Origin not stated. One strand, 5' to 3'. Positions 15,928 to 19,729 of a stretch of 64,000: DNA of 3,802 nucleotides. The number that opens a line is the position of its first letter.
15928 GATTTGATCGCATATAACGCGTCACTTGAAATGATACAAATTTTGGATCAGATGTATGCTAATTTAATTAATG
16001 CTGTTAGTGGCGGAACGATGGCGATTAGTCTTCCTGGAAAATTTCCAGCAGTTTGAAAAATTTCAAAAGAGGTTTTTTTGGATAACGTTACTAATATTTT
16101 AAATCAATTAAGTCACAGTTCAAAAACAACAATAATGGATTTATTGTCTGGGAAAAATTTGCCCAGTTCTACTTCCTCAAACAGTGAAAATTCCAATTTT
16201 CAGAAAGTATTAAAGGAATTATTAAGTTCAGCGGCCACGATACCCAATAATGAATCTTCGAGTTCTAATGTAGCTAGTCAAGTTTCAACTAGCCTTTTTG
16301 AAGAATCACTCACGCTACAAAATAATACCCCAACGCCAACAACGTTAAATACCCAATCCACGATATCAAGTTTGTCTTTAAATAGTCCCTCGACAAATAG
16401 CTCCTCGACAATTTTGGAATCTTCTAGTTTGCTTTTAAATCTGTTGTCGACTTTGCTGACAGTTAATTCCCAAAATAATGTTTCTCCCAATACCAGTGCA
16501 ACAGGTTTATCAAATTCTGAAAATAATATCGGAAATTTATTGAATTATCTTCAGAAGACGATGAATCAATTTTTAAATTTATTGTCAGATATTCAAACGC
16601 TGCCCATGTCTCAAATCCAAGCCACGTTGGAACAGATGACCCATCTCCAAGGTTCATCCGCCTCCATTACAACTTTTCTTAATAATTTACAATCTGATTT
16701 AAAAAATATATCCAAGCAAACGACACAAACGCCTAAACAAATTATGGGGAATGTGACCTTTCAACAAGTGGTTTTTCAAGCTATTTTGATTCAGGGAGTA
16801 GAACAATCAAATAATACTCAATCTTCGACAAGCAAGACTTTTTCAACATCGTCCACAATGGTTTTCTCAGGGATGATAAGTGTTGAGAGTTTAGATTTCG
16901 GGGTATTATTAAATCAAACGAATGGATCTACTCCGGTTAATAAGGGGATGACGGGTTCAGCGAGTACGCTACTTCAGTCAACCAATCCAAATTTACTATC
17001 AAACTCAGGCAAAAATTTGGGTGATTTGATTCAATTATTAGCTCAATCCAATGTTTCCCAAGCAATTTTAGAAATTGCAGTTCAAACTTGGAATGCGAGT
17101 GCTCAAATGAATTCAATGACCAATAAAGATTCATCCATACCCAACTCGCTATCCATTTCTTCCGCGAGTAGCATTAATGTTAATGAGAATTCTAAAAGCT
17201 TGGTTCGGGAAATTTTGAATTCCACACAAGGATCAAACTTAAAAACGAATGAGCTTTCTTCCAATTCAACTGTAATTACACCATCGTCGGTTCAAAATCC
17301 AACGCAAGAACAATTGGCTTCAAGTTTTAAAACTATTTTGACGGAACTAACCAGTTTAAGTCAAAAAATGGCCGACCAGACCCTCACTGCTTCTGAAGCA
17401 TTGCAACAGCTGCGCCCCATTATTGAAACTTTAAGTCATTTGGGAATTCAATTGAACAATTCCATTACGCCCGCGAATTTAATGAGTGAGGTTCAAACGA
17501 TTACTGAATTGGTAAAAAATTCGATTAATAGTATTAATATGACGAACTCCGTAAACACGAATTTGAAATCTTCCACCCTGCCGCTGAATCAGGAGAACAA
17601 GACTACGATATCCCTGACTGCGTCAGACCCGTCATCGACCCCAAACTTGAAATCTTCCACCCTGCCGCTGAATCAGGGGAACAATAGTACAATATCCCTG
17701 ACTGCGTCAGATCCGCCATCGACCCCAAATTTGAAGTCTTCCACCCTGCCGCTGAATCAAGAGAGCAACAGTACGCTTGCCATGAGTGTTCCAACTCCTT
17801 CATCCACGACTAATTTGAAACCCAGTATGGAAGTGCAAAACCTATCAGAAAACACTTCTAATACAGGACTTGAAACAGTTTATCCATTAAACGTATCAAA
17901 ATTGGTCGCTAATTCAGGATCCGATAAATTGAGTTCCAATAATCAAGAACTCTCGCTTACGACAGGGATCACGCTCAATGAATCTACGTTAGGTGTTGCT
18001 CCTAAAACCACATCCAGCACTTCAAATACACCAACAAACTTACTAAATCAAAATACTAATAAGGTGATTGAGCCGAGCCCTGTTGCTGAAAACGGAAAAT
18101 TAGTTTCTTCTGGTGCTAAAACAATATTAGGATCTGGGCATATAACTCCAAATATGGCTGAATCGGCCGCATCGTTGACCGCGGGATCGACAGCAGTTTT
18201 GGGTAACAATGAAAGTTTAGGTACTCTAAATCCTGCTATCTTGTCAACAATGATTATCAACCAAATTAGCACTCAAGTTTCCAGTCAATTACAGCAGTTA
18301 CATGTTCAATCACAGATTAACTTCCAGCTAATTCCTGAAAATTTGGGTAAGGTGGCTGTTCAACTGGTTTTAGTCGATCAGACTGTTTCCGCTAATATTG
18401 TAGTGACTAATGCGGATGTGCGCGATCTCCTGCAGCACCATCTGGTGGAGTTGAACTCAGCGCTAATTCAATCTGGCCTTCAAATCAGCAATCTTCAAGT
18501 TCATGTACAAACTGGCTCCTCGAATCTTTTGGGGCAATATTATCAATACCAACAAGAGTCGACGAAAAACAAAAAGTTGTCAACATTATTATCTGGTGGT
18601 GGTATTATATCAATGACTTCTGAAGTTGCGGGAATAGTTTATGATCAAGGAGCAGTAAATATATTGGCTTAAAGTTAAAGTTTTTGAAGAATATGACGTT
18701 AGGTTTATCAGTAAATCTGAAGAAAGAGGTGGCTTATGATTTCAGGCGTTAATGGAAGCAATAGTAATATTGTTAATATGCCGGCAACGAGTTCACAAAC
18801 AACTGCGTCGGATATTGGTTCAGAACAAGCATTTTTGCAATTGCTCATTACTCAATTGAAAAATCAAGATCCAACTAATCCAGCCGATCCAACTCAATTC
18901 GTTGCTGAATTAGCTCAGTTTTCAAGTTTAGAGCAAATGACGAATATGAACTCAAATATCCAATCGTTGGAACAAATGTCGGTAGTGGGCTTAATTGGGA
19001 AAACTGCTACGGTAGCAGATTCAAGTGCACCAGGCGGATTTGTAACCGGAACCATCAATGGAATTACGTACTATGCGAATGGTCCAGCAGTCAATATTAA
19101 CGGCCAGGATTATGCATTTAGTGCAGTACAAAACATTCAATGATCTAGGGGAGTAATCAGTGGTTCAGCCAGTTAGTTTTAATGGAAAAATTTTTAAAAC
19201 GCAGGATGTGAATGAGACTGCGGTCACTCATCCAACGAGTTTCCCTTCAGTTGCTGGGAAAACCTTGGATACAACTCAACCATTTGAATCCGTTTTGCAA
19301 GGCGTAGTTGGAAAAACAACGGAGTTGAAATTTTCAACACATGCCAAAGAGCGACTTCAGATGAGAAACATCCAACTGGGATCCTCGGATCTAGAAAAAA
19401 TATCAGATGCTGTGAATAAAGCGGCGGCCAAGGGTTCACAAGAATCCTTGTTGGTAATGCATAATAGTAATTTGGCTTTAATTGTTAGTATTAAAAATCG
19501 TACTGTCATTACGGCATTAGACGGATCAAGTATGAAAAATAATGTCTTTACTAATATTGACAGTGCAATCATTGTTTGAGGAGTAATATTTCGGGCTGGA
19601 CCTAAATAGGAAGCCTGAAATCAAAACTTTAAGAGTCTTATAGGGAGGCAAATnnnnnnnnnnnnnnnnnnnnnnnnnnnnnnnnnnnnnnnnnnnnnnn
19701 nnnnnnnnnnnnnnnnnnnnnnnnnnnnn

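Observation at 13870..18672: fliK occupies the position expected for flgL, and carries recent 81-nt tandem repeats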

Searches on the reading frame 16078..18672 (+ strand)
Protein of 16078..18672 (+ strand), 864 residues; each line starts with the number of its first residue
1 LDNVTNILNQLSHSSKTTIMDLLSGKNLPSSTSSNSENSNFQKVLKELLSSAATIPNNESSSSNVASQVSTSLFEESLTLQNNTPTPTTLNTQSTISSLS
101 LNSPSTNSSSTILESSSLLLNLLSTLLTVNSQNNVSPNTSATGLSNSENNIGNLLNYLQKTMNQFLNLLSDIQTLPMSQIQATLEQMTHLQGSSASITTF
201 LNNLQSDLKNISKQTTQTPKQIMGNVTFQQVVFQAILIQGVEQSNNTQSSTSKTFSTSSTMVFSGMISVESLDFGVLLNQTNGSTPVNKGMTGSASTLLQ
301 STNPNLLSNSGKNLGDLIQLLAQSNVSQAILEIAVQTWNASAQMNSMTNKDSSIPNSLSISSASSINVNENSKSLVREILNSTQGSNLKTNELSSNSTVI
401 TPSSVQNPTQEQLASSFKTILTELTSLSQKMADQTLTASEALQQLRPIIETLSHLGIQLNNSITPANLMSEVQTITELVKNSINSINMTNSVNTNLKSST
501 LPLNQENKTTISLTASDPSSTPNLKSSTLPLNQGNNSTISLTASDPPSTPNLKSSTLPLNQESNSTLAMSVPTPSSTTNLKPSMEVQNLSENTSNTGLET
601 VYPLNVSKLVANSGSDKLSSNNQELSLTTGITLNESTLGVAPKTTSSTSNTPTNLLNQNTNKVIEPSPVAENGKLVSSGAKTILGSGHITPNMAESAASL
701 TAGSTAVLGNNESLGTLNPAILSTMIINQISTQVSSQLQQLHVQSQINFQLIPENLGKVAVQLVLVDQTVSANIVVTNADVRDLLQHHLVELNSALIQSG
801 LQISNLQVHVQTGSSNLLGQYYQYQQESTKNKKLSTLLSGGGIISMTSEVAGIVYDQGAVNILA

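Call 4: search_protein_families(library=pfam, proteins=[window:16078-18672:+], max_evalue=0.01)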
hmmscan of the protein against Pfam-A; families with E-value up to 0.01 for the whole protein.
window:16078-18672:+ (864 aa): 2 families
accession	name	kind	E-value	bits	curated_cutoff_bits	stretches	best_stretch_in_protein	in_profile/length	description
PF02120.21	Flg_hook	-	1.4e-13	50.9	29.8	1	744-815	12-83/85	Flagellar hook-length control protein FliK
PF23159.1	WH_Rok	-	0.0048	17.4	27.6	0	174-213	15-52/58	Repressor Rok winged helix domain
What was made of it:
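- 18307..18522 (+): FliK C-terminal Flg_hook / T3S4 domain (aa 744-815), the most conserved part of the protein. Pfam PF02120 at 50.9 bits (call 4).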

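Call 5: search_protein_families(library=ncbifam, proteins=[window:16078-18672:+], max_evalue=0.01)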
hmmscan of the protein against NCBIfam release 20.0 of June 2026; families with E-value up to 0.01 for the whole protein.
window:16078-18672:+ (864 aa): 0 families

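Call 12: find_encoding_contigs(protein=window:16078-18672:+, flank=10000, max_places=10)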
Protein window:16078-18672:+ (864 aa): 2 contigs read that carry it; 1 place shown.
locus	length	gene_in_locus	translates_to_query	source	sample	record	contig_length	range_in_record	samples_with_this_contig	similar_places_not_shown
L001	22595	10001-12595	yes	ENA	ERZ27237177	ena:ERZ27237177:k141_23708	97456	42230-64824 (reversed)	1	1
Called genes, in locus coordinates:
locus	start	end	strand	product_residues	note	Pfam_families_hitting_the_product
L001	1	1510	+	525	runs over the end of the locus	PF00041:fn3 (weak)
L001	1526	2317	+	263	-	PF00460:Flg_bb_rod, PF22692:LlgE_F_G_D1, PF06429:Flg_bbr_C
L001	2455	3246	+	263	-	PF00460:Flg_bb_rod, PF22692:LlgE_F_G_D1, PF06429:Flg_bbr_C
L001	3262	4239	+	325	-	PF08666:SAF, PF13144:ChapFlgA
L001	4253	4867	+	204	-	PF02107:FlgH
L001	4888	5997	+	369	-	PF02119:FlgI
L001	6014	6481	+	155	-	PF10135:Rod-binding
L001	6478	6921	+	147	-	-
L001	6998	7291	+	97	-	PF04316:FlgM (weak)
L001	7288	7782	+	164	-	PF05130:FlgN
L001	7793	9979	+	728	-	PF22638:FlgK_D1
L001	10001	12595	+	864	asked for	PF02120:Flg_hook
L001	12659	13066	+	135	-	PF03963:FlgD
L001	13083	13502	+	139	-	PF12611:Flagellar_put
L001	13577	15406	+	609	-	PF00460:Flg_bb_rod, PF22692:LlgE_F_G_D1, PF06429:Flg_bbr_C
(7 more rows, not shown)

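Call 22: find_homologous_proteins(query=window:16078-18672:+, max_evalue=0.001)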
Query window:16078-18672:+ (864 aa): 1 proteins with E <= 0.001 among 8000 candidates.
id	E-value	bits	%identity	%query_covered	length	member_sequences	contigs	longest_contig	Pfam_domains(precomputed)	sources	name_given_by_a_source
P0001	0.0e+0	1646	100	98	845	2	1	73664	PF02120.22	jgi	jgi:flagellar hook-length control protein FliK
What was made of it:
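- Tried and rejected: The low-complexity sequence saturated the word filter (call 22).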

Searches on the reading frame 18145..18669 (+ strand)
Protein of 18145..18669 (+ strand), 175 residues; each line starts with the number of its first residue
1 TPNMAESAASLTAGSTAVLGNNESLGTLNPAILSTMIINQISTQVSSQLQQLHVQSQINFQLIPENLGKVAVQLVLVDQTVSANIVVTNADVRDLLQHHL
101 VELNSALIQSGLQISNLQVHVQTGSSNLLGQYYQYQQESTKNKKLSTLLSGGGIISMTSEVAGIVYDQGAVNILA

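Call 55: search_solved_structures(query=window:18145-18669:+, max_evalue=1)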
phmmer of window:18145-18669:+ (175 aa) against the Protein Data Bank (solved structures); distinct sequences matched with E-value up to 1: 1.
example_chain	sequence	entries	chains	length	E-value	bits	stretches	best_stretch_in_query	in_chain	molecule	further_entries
2rrl_A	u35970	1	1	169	0.0012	22.1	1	53-132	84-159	Flagellar hook-length control protein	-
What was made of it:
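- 18307..18522 (+): 2RRL_A E=1.2e-3 (call 55).
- The sole PDB hit is the Salmonella FliK C-terminal domain, 2RRL (call 55).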

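Call 56: search_protein_representatives(protein=window:18145-18669:+)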
Query: 175 residues. Proteins with E-value up to 0.001 (for the whole library): 1455; up to 1e-10: 52; up to 1e-30: 9. The best 150 are listed.
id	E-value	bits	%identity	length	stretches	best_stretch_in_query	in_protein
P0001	6.2e-97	337.6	100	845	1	1-175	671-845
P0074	5.7e-34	133.4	56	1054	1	7-143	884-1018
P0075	2.8e-33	131.2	59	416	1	15-143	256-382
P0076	5.1e-32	127.1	51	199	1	16-147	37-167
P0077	6.4e-32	126.8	55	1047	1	12-146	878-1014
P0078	2.2e-31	125.0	54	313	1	8-141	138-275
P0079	2.3e-31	125.0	56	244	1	31-150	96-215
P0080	2.6e-31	124.8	54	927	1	20-141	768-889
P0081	6.9e-31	123.4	52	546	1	5-146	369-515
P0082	1.2e-30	122.6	54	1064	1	16-143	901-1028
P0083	2.0e-30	121.9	54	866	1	17-141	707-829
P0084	3.5e-30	121.2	53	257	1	26-143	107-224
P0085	1.0e-29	119.6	55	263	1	20-140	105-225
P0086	1.1e-29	119.5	56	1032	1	26-142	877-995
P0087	2.0e-29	118.7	48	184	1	26-149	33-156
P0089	5.8e-29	117.2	56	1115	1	18-142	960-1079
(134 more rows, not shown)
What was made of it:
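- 1455 library proteins match the C-terminal domain at E<=1e-3 (call 56).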

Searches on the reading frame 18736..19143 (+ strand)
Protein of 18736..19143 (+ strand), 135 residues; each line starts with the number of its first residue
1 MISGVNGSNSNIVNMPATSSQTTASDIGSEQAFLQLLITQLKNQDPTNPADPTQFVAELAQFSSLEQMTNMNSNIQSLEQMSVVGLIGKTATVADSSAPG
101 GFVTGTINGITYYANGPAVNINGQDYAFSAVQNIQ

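Call 4: search_protein_families(library=pfam, proteins=[window:18736-19143:+], max_evalue=0.01)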
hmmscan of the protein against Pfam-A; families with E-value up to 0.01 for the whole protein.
window:18736-19143:+ (135 aa): 2 families
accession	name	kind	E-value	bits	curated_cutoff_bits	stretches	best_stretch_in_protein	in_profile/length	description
PF03963.19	FlgD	-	1.1e-22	80.4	27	1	14-77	12-75/75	Flagellar hook capping protein - N-terminal region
PF13861.12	FLgD_tudor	-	0.00082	20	26.9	1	80-132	3-58/58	FlgD Tudor-like domain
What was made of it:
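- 18736..19143 (+): flgD (hook cap/scaffold). Pfam FlgD E=1.1e-22 (call 4).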

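Call 5: search_protein_families(library=ncbifam, proteins=[window:18736-19143:+], max_evalue=0.01)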
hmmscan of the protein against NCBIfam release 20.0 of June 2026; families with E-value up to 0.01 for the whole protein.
window:18736-19143:+ (135 aa): 11 families
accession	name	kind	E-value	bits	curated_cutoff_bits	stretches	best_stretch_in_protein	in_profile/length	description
NF007197.1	PRK09618.1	equivalog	2.2e-27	95.8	129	1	17-134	15-135/138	flagellar hook assembly protein FlgD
NF004670.1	PRK06009.1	equivalog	1.6e-23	83.2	124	1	31-121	4-93/108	flagellar hook assembly protein FlgD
NF005176.1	PRK06655.1-1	equivalog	1.2e-16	61.3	230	1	30-115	3-95/197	flagellar hook assembly protein FlgD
NF009453.0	PRK12813.1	equivalog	6.3e-15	55.3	264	1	17-85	19-88/223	flagellar basal body rod modification protein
NF007198.0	PRK09619.1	equivalog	1.7e-13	50.8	267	1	11-94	8-101/218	flagellar hook assembly protein FlgD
NF009276.0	PRK12633.1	equivalog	7.1e-11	42.3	383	1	5-91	4-96/234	flagellar basal body rod modification protein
NF009277.0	PRK12634.1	equivalog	1.6e-09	38.2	333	1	17-81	15-80/221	flagellar basal body rod modification protein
NF008875.0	PRK11911.1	equivalog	1.6e-09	37.9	274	1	2-125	4-128/140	flagellar basal body rod modification protein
NF005278.0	PRK06792.1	equivalog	1.1e-08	35.1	257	1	5-81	27-104/190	flagellar basal body rod modification protein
NF009452.0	PRK12812.1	equivalog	4.8e-08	32.6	258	1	30-84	48-104/289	flagellar basal body rod modification protein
NF004496.1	PRK05842.1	equivalog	4e-06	26.3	250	1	22-69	22-69/271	flagellar hook assembly protein FlgD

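Call 17: find_encoding_contigs(protein=window:18736-19143:+, flank=10000, max_places=10)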
Protein window:18736-19143:+ (135 aa): 6 contigs read that carry it; 4 places shown.
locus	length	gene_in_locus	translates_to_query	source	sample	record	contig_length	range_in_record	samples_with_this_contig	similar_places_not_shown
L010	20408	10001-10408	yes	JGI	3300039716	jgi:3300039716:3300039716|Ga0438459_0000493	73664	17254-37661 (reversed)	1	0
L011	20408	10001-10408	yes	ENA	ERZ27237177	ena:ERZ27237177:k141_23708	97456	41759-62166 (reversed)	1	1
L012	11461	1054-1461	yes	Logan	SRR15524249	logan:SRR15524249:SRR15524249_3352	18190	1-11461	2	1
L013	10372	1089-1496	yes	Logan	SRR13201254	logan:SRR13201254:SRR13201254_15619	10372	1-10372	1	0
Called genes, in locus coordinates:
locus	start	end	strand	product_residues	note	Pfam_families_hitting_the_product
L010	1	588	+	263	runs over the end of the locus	PF00460:Flg_bb_rod, PF22692:LlgE_F_G_D1, PF06429:Flg_bbr_C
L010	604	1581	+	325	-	PF08666:SAF, PF13144:ChapFlgA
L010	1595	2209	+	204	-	PF02107:FlgH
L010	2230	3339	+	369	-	PF02119:FlgI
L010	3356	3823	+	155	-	PF10135:Rod-binding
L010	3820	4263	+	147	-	-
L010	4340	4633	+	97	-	PF04316:FlgM (weak)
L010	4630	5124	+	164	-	PF05130:FlgN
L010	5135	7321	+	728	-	PF22638:FlgK_D1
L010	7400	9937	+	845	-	PF02120:Flg_hook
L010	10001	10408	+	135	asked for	PF03963:FlgD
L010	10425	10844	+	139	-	PF12611:Flagellar_put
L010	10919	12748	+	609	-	PF00460:Flg_bb_rod, PF22692:LlgE_F_G_D1, PF06429:Flg_bbr_C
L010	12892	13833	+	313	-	PF01436:NHL (faint)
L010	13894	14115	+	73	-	PF06289:FlbD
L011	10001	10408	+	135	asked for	PF03963:FlgD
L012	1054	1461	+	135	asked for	PF03963:FlgD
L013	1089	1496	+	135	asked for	PF03963:FlgD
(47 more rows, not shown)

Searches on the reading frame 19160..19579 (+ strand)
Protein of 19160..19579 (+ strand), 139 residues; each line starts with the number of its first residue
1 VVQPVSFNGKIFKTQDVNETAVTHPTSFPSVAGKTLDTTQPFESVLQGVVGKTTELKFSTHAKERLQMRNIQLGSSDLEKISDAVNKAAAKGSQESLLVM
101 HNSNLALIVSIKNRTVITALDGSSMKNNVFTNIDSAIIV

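Call 4: search_protein_families(library=pfam, proteins=[window:19160-19579:+], max_evalue=0.01)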
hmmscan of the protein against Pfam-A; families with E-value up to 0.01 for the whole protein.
window:19160-19579:+ (139 aa): 1 family
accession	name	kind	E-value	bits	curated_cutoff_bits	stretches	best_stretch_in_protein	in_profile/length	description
PF12611.13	Flagellar_put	-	6.9e-14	51.7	21.1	1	115-138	1-24/24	Putative flagellar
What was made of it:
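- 19160..19579 (+): TIGR02530 'flg_new' small flagellar protein. Pfam Flagellar_put (call 4).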

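Call 5: search_protein_families(library=ncbifam, proteins=[window:19160-19579:+], max_evalue=0.01)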
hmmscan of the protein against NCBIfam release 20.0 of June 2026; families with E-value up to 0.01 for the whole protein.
window:19160-19579:+ (139 aa): 1 family
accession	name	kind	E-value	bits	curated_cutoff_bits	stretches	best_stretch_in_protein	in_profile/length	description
TIGR02530.1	flg_new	equivalog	3.4e-32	111.1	83.2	1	42-139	2-96/96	TIGR02530 family flagellar biosynthesis protein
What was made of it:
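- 19160..19579 (+): TIGR02530 at 111 bits against a cutoff of 83 (call 5).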
